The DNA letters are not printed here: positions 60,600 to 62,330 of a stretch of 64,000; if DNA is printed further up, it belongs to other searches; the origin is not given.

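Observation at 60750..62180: Orphan Pup-ligase/deamidase (PafA/Dop) homolog with no Pup, Mpa or proteasome genes nearby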

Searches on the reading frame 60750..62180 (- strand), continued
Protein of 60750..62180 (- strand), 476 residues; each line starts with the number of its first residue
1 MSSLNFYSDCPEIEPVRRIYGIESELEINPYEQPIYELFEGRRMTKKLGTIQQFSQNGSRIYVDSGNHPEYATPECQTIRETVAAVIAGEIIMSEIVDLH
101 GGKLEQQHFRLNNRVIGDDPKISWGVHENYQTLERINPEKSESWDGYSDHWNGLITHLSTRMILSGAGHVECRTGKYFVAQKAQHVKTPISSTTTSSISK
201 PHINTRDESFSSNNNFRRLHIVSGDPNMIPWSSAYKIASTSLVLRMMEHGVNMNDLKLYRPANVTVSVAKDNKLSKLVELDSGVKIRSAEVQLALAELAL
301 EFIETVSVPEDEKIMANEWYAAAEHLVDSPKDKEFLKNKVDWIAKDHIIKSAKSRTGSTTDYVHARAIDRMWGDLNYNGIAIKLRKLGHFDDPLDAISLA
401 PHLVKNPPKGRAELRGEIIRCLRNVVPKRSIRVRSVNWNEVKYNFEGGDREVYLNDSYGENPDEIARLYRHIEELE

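Call 42: search_protein_families(library=pfam, proteins=[L012:7466-9943:+, L010:7524-9941:+, L013:9564-9881:+, L010:11499-11717:+, L049:1617-2291:+, L049:2288-2956:+, L049:4758-6299:+, L028:2413-4185:+, L028:11334-12932:+, L010:7159-7581:+], max_evalue=0.01)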
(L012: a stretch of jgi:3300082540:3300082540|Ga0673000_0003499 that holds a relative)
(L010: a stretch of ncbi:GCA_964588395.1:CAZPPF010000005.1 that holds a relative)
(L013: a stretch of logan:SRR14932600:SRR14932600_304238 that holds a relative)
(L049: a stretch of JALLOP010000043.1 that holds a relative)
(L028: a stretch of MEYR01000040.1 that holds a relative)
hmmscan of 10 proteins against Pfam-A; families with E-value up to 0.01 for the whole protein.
L012:7466-9943:+ (825 aa): 42 families (the best 25 are shown)
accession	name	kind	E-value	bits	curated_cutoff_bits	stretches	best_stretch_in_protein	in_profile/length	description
PF07724.20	AAA_2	-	5.7e-46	157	27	1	566-727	1-165/166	AAA domain (Cdc48 subfamily)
PF10431.15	ClpB_D2-small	-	2.3e-24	85.7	21.9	1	734-813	1-80/81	C-terminal, D2-small domain, of ClpB protein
PF00004.35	AAA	-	4.8e-20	72.8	21.2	2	572-685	2-110/131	ATPase family associated with various cellular activities (AAA)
PF07728.20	AAA_5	-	7.6e-17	62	22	1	571-686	2-124/139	AAA domain (dynein-related subfamily)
PF13173.12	AAA_14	-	7.4e-10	39.4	27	2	303-380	5-74/129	AAA domain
PF13401.12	AAA_22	-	2.6e-09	37.9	27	2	298-380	3-96/130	AAA domain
PF17871.7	AAA_lid_9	-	1.9e-08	34.6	22.8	1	438-500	2-64/104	AAA lid domain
PF00158.32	Sigma54_activat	-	6.8e-08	32.8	20.2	1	567-686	21-144/168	Sigma-54 interaction domain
PF13191.12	AAA_16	-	7.9e-08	33.4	32.6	0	294-327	17-51/167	AAA ATPase domain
PF12775.13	AAA_7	-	6.4e-07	29.5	25.8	0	570-644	35-109/181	P-loop containing dynein motor region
PF01695.23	IstB_IS21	-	8e-07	29.2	24.1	0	300-360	92-151/238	IstB-like ATP binding protein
PF20720.3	nSTAND3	-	1.5e-06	28.4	27.2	0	572-603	21-52/155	Novel STAND NTPase 3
PF01935.23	DUF87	-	6.2e-06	26.9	23.2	0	302-328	25-50/220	Helicase HerA, central domain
PF13238.12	AAA_18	-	6.5e-06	27.1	29.4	0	574-631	4-66/128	AAA domain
PF03193.22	RsgA_GTPase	-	6.6e-06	26.5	30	0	289-323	97-129/174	RsgA GTPase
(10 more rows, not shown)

L010:7524-9941:+ (805 aa): 26 families (the best 25 are shown)
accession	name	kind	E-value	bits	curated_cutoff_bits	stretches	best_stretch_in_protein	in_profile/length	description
PF07724.20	AAA_2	-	7e-46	156.7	27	1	547-709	1-166/166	AAA domain (Cdc48 subfamily)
PF10431.15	ClpB_D2-small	-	1.7e-24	86.1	21.9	1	715-793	1-79/81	C-terminal, D2-small domain, of ClpB protein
PF00004.35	AAA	-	2.3e-18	67.3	21.2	2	553-668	2-111/131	ATPase family associated with various cellular activities (AAA)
PF07728.20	AAA_5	-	4.9e-16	59.4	22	1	552-667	2-124/139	AAA domain (dynein-related subfamily)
PF13401.12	AAA_22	-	9.8e-09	36.1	27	1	549-641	5-109/130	AAA domain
PF17871.7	AAA_lid_9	-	2.5e-08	34.2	22.8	1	419-476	2-59/104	AAA lid domain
PF13173.12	AAA_14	-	3.4e-08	34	27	1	553-643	6-88/129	AAA domain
PF00158.32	Sigma54_activat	-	1.7e-07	31.5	20.2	1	547-673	20-150/168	Sigma-54 interaction domain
PF13191.12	AAA_16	-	1.4e-06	29.3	32.6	0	275-305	17-48/167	AAA ATPase domain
PF12775.13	AAA_7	-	3.8e-06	27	25.8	0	551-600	35-84/181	P-loop containing dynein motor region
PF20720.3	nSTAND3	-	5.9e-06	26.5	27.2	0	553-584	21-52/155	Novel STAND NTPase 3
PF07726.17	AAA_3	-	1.8e-05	25.1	27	1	556-666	6-112/131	ATPase family associated with various cellular activities (AAA)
PF02367.23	TsaE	-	2.2e-05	24.8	26.6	0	277-307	18-47/128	Threonylcarbamoyl adenosine biosynthesis protein TsaE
PF13479.12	AAA_24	-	8.2e-05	23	27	0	553-635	6-83/195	AAA domain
PF25199.1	nSTAND_NTPase5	-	0.0001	22.6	34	0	272-371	31-118/145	Novel STAND NTPase 5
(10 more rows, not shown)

L013:9564-9881:+ (105 aa): 0 families

L010:11499-11717:+ (72 aa): 0 families

L049:1617-2291:+ (224 aa): 1 family
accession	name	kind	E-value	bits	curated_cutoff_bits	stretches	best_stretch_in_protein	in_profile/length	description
PF00227.31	Proteasome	-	1.8e-22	80.4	22.4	1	28-203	4-184/189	Proteasome subunit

L049:2288-2956:+ (222 aa): 1 family
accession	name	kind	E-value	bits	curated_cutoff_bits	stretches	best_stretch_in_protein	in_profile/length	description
PF00227.31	Proteasome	-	1.9e-08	34.6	22.4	1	20-200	2-184/189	Proteasome subunit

L049:4758-6299:+ (513 aa): 6 families
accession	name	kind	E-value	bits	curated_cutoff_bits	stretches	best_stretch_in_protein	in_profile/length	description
PF08529.16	NusA_N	-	8.9e-28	97.4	23.8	1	6-172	2-119/119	NusA N-terminal domain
PF13184.12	KH_5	-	2.2e-25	89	27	1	277-345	1-69/69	NusA-like KH domain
PF23095.1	KH_NusA_C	-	1.3e-07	32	34.2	1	352-387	1-36/59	Transcription termination/antitermination protein NusA, KH domain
PF00013.35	KH_1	-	0.00065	19.9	21.5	0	354-391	4-42/66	KH domain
PF07650.23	KH_2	-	0.00066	19.9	22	1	329-388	4-63/78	KH domain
PF00575.29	S1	-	0.0032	18.2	22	1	181-239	3-68/74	S1 RNA binding domain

L028:2413-4185:+ (590 aa): 10 families
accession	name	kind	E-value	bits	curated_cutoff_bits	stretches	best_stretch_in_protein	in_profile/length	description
PF00004.35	AAA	-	2.1e-37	128.9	21.2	1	242-382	1-130/131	ATPase family associated with various cellular activities (AAA)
PF17758.7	Prot_ATP_ID_OB_N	-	1.8e-12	47.2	23.4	1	71-130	2-61/62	Proteasomal ATPase OB N-terminal domain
PF06068.19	TIP49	-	9.8e-05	22.1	23.8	1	231-299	42-105/347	TIP49 P-loop domain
PF07724.20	AAA_2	-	0.0017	18.9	27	1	242-320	6-87/166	AAA domain (Cdc48 subfamily)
PF07728.20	AAA_5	-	0.002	18.5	22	0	242-266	2-27/139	AAA domain (dynein-related subfamily)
PF00910.28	RNA_helicase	-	0.0026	18.7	21.5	1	242-270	1-29/105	RNA helicase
PF13401.12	AAA_22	-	0.003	18.3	27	0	242-276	8-41/130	AAA domain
PF13191.12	AAA_16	-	0.0073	17.3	32.6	0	240-288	25-85/167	AAA ATPase domain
PF05496.18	RuvB_N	-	0.0073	16.5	27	0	240-266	34-60/159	Holliday junction DNA helicase RuvB P-loop domain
PF16450.11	Prot_ATP_ID_OB_C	-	0.008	16.4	23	0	143-177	11-45/56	Proteasomal ATPase OB C-terminal domain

L028:11334-12932:+ (532 aa): 0 families

L010:7159-7581:+ (140 aa): 0 families
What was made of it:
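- On Pup-proteasome system (locus level): Both kinds of gene are present in the controls (call 42).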

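Call 50: find_encoding_contigs(protein=P0004, flank=10000, max_places=2)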
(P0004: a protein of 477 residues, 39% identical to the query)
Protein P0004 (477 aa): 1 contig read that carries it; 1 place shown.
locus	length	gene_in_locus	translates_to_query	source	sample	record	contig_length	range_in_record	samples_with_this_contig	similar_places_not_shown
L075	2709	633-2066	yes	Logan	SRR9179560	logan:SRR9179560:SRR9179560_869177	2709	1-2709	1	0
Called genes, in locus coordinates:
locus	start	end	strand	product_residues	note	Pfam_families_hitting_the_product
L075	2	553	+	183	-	?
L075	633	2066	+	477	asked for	PF03136:Pup_ligase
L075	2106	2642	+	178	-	PF02525:Flavodoxin_2, PF03358:FMN_red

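Call 51: find_encoding_contigs(protein=P0124, flank=10000, max_places=2)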
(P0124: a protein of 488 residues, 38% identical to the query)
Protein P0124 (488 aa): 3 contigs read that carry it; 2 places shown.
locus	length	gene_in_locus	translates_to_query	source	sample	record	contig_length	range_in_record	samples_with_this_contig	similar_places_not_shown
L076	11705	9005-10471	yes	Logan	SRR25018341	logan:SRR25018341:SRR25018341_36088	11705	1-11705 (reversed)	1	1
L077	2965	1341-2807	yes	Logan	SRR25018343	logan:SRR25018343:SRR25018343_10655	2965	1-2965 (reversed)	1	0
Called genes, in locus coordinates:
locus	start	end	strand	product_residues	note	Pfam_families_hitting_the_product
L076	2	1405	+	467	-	?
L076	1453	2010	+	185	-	PF00072:Response_reg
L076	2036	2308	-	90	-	PF01016:Ribosomal_L27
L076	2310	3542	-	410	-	PF01555:N6_N4_Mtase (weak), PF01170:UPF0020 (weak), PF13847:Methyltransf_31, PF13649:Methyltransf_25 (weak)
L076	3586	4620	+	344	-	PF03706:LPG_synthase_TM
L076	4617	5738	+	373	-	PF13742:tRNA_anti_2, PF01336:tRNA_anti-codon (faint), PF02601:Exonuc_VII_L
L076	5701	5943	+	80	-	PF02609:Exonuc_VII_S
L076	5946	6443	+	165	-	-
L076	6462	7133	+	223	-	-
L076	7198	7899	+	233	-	-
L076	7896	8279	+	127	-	PF00072:Response_reg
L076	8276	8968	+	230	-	PF11967:RecO_N, PF02565:RecO_C (weak)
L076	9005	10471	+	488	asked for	PF03136:Pup_ligase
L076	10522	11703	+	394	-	?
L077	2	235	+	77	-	?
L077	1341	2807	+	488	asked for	PF03136:Pup_ligase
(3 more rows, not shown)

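Call 52: find_encoding_contigs(protein=P0265, flank=10000, max_places=2)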
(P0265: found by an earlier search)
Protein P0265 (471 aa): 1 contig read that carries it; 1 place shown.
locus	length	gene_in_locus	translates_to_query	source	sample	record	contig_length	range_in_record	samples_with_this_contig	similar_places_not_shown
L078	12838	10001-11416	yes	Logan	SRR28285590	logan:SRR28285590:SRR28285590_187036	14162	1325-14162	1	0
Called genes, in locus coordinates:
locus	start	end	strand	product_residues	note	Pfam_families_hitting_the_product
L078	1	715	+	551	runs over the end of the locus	PF06418:CTP_synth_N, PF00117:GATase, PF07722:Peptidase_C26 (weak)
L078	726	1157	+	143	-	PF00072:Response_reg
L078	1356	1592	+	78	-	-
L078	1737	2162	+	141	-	-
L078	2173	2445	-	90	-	PF01016:Ribosomal_L27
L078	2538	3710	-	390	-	PF01170:UPF0020 (weak), PF01555:N6_N4_Mtase (weak), PF13847:Methyltransf_31 (weak)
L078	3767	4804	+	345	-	PF03706:LPG_synthase_TM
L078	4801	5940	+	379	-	PF13742:tRNA_anti_2, PF02601:Exonuc_VII_L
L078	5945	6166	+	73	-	PF02609:Exonuc_VII_S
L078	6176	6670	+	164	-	-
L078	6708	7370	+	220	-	-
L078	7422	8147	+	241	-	-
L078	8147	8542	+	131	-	PF00072:Response_reg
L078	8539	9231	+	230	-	PF11967:RecO_N, PF02565:RecO_C (weak)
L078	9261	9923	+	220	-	PF00106:adh_short, PF08659:KR, PF13561:adh_short_C2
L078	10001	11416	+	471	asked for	PF03136:Pup_ligase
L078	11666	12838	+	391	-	?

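Call 53: find_homologous_proteins(query=L010:7524-9941:+, max_evalue=1e-20)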
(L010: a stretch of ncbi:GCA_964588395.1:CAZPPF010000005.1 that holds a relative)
Query L010:7524-9941:+ (805 aa): 599 proteins with E <= 1e-20 among 8000 candidates; the best 120 are listed.
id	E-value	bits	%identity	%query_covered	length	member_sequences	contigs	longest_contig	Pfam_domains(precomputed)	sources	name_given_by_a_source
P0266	0.0e+0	1722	100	98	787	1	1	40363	PF13173.13,PF00004.36,PF13401.13,PF17871.8,PF07728.21,PF13191.13,PF00158.33,PF07724.21,PF07726.18,PF12775.14,PF02367.24,PF10431.16,PF20720.4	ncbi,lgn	-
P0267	0.0e+0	1496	86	98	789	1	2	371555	PF13173.13,PF00004.36,PF13401.13,PF17871.8,PF07728.21,PF13191.13,PF00158.33,PF07724.21,PF07726.18,PF12775.14,PF02367.24,PF10431.16,PF13481.13,PF20720.4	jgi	jgi:ATP-dependent Clp protease ATP-binding subunit ClpC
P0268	0.0e+0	1491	86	98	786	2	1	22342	PF13173.13,PF00004.36,PF13401.13,PF17871.8,PF07728.21,PF13191.13,PF00158.33,PF07724.21,PF07726.18,PF02367.24,PF10431.16,PF20720.4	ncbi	-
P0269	0.0e+0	1111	64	100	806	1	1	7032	PF13173.13,PF13604.13,PF00004.36,PF13401.13,PF17871.8,PF07728.21,PF13191.13,PF13479.13,PF00158.33,PF07724.21,PF10431.16,PF13481.13,PF20720.4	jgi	-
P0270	0.0e+0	1107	66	98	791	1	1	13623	PF13173.13,PF00004.36,PF13401.13,PF17871.8,PF13238.13,PF07728.21,PF04851.22,PF13191.13,PF00158.33,PF07724.21,PF10431.16,PF13481.13,PF20720.4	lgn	-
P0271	0.0e+0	1074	64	98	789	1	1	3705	PF13173.13,PF13604.13,PF00004.36,PF13401.13,PF17871.8,PF13238.13,PF07728.21,PF04851.22,PF13191.13,PF00158.33,PF07724.21,PF12775.14,PF10431.16,PF13481.13,PF20720.4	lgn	-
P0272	0.0e+0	1057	61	98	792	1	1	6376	PF13173.13,PF00004.36,PF13401.13,PF17871.8,PF13238.13,PF07728.21,PF13191.13,PF00158.33,PF07724.21,PF01935.24,PF07726.18,PF12775.14,PF05729.19,PF13521.13,PF00910.29,PF10431.16,PF20720.4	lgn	-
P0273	0.0e+0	1056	62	98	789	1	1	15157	PF13173.13,PF00004.36,PF13401.13,PF17871.8,PF13238.13,PF07728.21,PF04851.22,PF13191.13,PF00158.33,PF07724.21,PF12775.14,PF13476.13,PF05729.19,PF13521.13,PF00910.29,PF10431.16,PF13481.13,PF20720.4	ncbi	-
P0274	0.0e+0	1052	62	98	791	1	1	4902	PF13173.13,PF00004.36,PF13401.13,PF17871.8,PF13238.13,PF07728.21,PF04851.22,PF13191.13,PF07724.21,PF07726.18,PF12775.14,PF05729.19,PF10431.16,PF20720.4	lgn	-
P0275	0.0e+0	1042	60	99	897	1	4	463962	PF13173.13,PF00004.36,PF13401.13,PF17871.8,PF07728.21,PF04851.22,PF13191.13,PF00158.33,PF07724.21,PF12775.14,PF00910.29,PF10431.16,PF20720.4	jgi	jgi:ATP-dependent Clp protease ATP-binding subunit ClpC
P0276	0.0e+0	1031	60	100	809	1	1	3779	PF13173.13,PF00004.36,PF13401.13,PF17871.8,PF13238.13,PF07728.21,PF04851.22,PF13191.13,PF00158.33,PF07724.21,PF01935.24,PF07726.18,PF12775.14,PF00910.29,PF10431.16,PF13481.13,PF20720.4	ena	-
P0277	0.0e+0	1024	60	98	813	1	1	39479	PF13173.13,PF13555.13,PF00004.36,PF13401.13,PF17871.8,PF07728.21,PF13191.13,PF00158.33,PF07724.21,PF00005.34,PF12775.14,PF05729.19,PF00910.29,PF10431.16,PF20720.4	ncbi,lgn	ncbi:MAG: AAA family ATPase [Candidatus Saccharimonadales bacterium]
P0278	0.0e+0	1023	60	97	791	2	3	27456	PF13173.13,PF20030.6,PF00004.36,PF13401.13,PF17871.8,PF13238.13,PF01637.25,PF07728.21,PF04851.22,PF13191.13,PF00158.33,PF07724.21,PF01935.24,PF00005.34,PF12775.14,PF05729.19,PF13521.13,PF00910.29,PF10431.16,PF25199.2,PF20720.4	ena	-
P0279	0.0e+0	1023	59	97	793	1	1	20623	PF13173.13,PF00004.36,PF13401.13,PF17871.8,PF13238.13,PF07728.21,PF04851.22,PF13191.13,PF01695.24,PF00158.33,PF07724.21,PF01935.24,PF12775.14,PF13521.13,PF00910.29,PF10431.16,PF20720.4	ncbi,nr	ncbi:MAG: AAA family ATPase [Candidatus Saccharibacteria bacterium]|nr:AAA family ATPase [Candidatus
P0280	0.0e+0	1021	60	95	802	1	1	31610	PF13173.13,PF00004.36,PF13401.13,PF03193.23,PF17871.8,PF13238.13,PF07728.21,PF13191.13,PF01695.24,PF00158.33,PF07724.21,PF00005.34,PF12775.14,PF02367.24,PF13521.13,PF00910.29,PF10431.16,PF20720.4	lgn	-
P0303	1.6e-286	970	56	98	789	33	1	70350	PF13173.13,PF13479.13,PF00158.33,PF07724.21,PF12775.14,PF00004.36,PF13401.13,PF17871.8,PF07728.21,PF10431.16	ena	-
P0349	9.0e-280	948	57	95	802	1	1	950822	PF13173.13,PF00004.36,PF13401.13,PF17871.8,PF07728.21,PF13191.13,PF07724.21,PF00005.34,PF12775.14,PF05729.19,PF00910.29,PF10431.16,PF20720.4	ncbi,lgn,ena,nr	ncbi:MAG TPA: ATP-dependent Clp protease ATP-binding subunit [Candidatus Saccharimonadales bacterium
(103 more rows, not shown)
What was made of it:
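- The ATPase has hundreds of homologs at 55-60% identity across Saccharibacteria, far more than the ligase has (call 53).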
